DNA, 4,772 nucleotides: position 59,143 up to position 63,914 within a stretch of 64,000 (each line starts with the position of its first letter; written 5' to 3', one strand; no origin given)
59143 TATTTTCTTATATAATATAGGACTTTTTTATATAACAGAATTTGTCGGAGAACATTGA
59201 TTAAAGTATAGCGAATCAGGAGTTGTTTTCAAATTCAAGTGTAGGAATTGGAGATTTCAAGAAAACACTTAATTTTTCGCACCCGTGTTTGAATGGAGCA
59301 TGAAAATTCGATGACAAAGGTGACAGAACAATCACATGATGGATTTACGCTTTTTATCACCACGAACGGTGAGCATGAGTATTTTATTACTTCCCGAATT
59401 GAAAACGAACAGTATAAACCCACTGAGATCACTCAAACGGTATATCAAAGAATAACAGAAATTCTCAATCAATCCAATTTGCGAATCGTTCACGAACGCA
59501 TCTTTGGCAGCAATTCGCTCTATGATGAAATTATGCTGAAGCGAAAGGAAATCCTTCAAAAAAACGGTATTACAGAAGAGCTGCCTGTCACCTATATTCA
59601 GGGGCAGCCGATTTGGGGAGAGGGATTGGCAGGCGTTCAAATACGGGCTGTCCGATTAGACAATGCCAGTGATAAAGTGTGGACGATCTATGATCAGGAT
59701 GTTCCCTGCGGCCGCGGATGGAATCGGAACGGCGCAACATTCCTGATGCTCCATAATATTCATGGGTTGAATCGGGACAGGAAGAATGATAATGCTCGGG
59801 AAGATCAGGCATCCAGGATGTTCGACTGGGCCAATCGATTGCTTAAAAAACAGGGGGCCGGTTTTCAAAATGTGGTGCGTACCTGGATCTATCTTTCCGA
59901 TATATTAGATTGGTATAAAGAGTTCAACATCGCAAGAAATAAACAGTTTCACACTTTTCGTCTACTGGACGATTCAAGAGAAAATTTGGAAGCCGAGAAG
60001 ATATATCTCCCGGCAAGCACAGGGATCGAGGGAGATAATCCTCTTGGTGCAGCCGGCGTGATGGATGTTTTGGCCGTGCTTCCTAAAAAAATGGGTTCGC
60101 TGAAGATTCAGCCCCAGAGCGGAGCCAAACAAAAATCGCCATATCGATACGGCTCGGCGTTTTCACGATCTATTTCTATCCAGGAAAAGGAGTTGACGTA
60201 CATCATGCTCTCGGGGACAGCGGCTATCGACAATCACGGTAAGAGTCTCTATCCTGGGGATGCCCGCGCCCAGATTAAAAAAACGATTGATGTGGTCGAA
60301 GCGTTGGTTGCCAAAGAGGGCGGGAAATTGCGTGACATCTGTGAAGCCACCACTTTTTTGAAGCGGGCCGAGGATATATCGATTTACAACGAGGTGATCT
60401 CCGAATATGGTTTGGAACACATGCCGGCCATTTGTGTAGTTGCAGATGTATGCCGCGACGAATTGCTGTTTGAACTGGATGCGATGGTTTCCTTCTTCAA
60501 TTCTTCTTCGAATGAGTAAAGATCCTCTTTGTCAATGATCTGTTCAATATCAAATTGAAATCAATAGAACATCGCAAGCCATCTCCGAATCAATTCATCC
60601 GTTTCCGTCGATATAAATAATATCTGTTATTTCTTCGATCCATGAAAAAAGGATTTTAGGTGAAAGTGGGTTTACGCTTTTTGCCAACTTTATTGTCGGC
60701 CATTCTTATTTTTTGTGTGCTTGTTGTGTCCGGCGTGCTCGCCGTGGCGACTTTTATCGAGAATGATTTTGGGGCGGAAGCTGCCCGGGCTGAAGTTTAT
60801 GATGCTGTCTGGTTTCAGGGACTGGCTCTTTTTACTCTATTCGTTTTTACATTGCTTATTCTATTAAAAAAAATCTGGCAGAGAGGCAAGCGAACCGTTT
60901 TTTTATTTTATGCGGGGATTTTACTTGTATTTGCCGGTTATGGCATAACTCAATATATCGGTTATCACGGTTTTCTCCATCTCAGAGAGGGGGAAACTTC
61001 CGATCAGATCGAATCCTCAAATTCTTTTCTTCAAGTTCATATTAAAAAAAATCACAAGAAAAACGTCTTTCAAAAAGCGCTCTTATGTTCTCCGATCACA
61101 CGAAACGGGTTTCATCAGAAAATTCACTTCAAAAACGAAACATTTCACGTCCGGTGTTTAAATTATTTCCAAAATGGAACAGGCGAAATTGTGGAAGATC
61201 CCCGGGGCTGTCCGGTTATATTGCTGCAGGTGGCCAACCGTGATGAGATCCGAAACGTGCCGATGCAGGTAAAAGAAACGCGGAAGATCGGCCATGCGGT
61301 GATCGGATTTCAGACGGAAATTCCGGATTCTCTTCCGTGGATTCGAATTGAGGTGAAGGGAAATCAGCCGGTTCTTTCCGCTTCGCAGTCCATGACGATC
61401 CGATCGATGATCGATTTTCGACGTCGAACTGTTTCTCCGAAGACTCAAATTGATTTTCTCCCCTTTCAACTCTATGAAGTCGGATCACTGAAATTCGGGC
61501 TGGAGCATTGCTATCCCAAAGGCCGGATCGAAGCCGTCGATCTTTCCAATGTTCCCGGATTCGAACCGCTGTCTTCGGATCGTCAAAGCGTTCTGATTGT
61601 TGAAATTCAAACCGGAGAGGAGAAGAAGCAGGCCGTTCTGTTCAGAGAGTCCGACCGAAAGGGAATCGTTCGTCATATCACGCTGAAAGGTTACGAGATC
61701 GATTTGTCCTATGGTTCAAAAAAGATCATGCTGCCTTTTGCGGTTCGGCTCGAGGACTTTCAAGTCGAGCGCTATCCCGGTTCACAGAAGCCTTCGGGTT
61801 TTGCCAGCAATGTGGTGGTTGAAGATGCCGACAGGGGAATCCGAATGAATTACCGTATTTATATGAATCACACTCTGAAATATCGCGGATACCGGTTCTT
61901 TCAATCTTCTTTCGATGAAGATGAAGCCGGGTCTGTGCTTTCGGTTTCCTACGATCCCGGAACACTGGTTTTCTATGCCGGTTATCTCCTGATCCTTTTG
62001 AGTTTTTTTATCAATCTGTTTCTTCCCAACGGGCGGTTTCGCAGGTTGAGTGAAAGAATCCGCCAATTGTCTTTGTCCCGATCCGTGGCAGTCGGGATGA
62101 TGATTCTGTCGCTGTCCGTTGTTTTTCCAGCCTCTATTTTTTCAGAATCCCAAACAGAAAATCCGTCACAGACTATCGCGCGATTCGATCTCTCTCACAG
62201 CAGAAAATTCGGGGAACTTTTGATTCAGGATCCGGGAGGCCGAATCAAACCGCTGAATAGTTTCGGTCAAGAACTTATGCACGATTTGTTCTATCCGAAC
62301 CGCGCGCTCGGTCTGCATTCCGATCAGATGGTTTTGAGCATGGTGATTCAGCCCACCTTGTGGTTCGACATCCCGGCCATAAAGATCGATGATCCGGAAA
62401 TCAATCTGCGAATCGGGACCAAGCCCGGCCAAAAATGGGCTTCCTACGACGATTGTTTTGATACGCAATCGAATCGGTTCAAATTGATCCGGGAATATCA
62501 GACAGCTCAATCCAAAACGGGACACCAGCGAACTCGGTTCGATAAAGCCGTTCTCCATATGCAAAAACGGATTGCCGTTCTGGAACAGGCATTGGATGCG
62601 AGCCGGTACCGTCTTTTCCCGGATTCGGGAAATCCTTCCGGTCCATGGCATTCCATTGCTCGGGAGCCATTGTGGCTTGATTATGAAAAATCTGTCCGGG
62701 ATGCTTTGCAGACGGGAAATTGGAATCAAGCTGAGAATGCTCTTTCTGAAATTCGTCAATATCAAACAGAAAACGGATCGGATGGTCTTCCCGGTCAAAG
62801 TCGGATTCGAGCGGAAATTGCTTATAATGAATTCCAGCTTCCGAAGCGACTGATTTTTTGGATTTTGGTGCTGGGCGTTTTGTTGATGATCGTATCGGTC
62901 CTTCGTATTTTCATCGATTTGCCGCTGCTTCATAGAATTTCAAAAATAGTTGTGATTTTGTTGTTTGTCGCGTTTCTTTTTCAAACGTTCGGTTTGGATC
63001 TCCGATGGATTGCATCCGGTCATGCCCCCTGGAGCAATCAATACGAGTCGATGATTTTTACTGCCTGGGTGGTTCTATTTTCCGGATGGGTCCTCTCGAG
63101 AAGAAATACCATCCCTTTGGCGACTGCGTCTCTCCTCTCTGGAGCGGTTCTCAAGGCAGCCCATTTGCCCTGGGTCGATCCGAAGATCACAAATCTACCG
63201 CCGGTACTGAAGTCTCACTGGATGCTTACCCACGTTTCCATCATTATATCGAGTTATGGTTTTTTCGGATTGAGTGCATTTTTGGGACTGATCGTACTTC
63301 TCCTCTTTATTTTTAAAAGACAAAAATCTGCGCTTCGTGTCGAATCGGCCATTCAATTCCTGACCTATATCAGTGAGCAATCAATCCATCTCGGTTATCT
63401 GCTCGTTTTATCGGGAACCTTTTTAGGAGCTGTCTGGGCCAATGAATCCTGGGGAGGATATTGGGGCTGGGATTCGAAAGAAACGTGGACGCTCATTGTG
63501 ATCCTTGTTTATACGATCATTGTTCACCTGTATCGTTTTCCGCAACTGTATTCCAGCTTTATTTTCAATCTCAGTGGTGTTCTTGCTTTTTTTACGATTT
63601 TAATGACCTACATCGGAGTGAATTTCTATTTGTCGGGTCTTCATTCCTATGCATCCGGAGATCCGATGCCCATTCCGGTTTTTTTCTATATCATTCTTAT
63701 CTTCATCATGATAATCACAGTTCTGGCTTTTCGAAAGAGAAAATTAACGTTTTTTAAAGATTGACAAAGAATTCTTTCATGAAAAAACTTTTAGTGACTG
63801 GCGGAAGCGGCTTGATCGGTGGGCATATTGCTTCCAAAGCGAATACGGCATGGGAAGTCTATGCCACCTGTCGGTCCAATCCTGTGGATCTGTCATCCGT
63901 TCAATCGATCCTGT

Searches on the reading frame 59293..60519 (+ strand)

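Call 33: search_protein_families(library=pfam, proteins=[window:59293-60519:+], max_evalue=0.00001)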
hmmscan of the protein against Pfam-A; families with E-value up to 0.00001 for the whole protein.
window:59293-60519:+ (408 aa): 1 family
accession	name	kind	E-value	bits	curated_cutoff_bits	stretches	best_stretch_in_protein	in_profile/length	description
PF01042.26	Ribonuc_L-PSP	-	5.1e-19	68.9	27.3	1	303-397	20-117/121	Endoribonuclease L-PSP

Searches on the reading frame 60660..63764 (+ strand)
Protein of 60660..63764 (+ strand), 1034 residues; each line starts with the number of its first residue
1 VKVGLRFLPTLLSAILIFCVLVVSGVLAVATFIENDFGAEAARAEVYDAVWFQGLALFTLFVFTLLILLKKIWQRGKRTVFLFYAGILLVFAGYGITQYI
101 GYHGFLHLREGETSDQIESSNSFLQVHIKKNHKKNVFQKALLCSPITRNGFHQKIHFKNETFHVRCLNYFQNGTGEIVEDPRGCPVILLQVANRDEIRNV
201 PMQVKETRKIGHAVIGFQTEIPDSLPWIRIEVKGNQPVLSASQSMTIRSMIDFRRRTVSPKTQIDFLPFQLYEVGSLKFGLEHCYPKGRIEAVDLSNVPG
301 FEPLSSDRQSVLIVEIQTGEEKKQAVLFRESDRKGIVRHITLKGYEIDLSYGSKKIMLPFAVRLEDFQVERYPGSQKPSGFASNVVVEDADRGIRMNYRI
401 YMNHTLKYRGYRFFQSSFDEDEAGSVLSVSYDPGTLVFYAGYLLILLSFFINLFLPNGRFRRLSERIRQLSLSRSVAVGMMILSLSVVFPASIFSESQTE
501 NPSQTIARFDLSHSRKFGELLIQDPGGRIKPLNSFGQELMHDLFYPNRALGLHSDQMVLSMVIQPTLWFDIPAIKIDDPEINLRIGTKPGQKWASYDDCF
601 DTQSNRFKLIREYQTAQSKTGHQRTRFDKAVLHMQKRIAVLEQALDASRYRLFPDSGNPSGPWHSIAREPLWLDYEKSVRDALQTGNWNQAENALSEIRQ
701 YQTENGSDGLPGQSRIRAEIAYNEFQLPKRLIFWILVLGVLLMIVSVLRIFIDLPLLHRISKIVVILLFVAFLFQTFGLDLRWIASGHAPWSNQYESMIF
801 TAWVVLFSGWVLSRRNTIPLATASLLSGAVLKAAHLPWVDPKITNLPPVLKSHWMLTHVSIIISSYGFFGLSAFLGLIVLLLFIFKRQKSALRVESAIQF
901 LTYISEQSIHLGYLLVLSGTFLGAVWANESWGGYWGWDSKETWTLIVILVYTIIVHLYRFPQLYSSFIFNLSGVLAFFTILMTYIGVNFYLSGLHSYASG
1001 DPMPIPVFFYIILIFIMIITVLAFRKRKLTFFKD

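Call 33: search_protein_families(library=pfam, proteins=[window:60660-63764:+], max_evalue=0.00001)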
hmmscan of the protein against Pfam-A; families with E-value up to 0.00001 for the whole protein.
window:60660-63764:+ (1034 aa): 2 families
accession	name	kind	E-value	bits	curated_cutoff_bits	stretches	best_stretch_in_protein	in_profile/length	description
PF01578.25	Cytochrom_C_asm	-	5.5e-33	114.8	29.9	1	791-995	1-212/212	Cytochrome C assembly protein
PF05140.19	ResB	-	2.2e-16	60.2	24.6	1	351-422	198-269/486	ResB-like family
